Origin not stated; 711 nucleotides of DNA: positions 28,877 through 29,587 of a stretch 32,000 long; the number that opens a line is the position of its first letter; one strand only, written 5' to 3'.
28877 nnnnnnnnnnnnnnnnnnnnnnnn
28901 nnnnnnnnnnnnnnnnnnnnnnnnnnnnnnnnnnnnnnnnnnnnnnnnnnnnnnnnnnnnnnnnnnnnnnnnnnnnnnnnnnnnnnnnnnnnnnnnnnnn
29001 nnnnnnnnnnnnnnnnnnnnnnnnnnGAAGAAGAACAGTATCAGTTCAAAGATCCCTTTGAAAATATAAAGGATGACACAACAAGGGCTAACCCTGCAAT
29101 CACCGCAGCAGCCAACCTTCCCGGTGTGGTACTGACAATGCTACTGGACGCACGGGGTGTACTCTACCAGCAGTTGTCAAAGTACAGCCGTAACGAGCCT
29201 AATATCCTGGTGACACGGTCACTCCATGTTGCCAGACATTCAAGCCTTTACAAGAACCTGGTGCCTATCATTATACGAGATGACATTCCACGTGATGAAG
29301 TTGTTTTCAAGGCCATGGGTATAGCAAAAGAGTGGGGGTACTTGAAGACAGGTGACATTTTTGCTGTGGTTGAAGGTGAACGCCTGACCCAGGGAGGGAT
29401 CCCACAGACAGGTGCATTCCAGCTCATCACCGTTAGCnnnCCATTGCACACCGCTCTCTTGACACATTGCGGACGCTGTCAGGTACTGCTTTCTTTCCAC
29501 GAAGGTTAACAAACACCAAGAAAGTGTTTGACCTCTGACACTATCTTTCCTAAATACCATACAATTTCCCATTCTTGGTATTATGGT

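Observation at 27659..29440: Pyruvate kinase with an N-terminal response-regulator receiver domain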

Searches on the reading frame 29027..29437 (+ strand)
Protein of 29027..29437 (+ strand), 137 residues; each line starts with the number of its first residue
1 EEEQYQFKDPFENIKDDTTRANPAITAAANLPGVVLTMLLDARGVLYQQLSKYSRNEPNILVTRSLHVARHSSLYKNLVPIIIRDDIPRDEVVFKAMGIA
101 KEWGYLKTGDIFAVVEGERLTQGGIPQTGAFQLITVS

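Call 42: search_solved_structures(query=window:29027-29437:+, max_evalue=10, show_alignments=5)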
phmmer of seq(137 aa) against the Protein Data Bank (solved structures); distinct sequences matched with E-value up to 10: 78 (the best 60 are shown).
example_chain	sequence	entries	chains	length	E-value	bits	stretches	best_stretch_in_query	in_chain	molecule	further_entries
1a3w_A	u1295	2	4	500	1.1e-06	31.9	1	34-122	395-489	PYRUVATE KINASE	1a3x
4wj8_A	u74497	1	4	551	3.1e-06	30.4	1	32-122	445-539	Pyruvate kinase PKM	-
6b6u_A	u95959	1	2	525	3.2e-06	30.3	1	33-122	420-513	Pyruvate kinase PKM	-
3g2g_A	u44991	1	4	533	3.2e-06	30.3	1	33-122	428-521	Pyruvate kinase isozymes M1/M2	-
4qg9_A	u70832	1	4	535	3.3e-06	30.3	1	32-122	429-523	Pyruvate kinase PKM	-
6nu5_A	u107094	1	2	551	3.3e-06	30.3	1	33-122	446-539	Pyruvate kinase PKM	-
6nub_A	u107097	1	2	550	3.4e-06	30.3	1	33-122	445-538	Pyruvate kinase PKM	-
5x0i_A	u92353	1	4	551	3.4e-06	30.2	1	32-122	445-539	Pyruvate kinase PKM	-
3bjf_A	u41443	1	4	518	3.6e-06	30.2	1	32-122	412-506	Pyruvate kinase isozymes M1/M2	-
4g1n_A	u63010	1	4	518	3.6e-06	30.2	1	32-122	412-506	Pyruvate kinase isozymes M1/M2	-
4yj5_A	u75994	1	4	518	3.6e-06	30.2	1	32-122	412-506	Pyruvate kinase PKM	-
3bjt_A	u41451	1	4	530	3.6e-06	30.1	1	32-122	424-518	Pyruvate kinase isozymes M1/M2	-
3u2z_A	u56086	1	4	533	3.7e-06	30.1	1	32-122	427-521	Pyruvate kinase isozymes M1/M2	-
8hgf_A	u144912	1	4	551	3.7e-06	30.1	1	32-122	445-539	Pyruvate kinase PKM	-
4qg8_A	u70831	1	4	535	3.7e-06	30.1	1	32-122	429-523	Pyruvate kinase PKM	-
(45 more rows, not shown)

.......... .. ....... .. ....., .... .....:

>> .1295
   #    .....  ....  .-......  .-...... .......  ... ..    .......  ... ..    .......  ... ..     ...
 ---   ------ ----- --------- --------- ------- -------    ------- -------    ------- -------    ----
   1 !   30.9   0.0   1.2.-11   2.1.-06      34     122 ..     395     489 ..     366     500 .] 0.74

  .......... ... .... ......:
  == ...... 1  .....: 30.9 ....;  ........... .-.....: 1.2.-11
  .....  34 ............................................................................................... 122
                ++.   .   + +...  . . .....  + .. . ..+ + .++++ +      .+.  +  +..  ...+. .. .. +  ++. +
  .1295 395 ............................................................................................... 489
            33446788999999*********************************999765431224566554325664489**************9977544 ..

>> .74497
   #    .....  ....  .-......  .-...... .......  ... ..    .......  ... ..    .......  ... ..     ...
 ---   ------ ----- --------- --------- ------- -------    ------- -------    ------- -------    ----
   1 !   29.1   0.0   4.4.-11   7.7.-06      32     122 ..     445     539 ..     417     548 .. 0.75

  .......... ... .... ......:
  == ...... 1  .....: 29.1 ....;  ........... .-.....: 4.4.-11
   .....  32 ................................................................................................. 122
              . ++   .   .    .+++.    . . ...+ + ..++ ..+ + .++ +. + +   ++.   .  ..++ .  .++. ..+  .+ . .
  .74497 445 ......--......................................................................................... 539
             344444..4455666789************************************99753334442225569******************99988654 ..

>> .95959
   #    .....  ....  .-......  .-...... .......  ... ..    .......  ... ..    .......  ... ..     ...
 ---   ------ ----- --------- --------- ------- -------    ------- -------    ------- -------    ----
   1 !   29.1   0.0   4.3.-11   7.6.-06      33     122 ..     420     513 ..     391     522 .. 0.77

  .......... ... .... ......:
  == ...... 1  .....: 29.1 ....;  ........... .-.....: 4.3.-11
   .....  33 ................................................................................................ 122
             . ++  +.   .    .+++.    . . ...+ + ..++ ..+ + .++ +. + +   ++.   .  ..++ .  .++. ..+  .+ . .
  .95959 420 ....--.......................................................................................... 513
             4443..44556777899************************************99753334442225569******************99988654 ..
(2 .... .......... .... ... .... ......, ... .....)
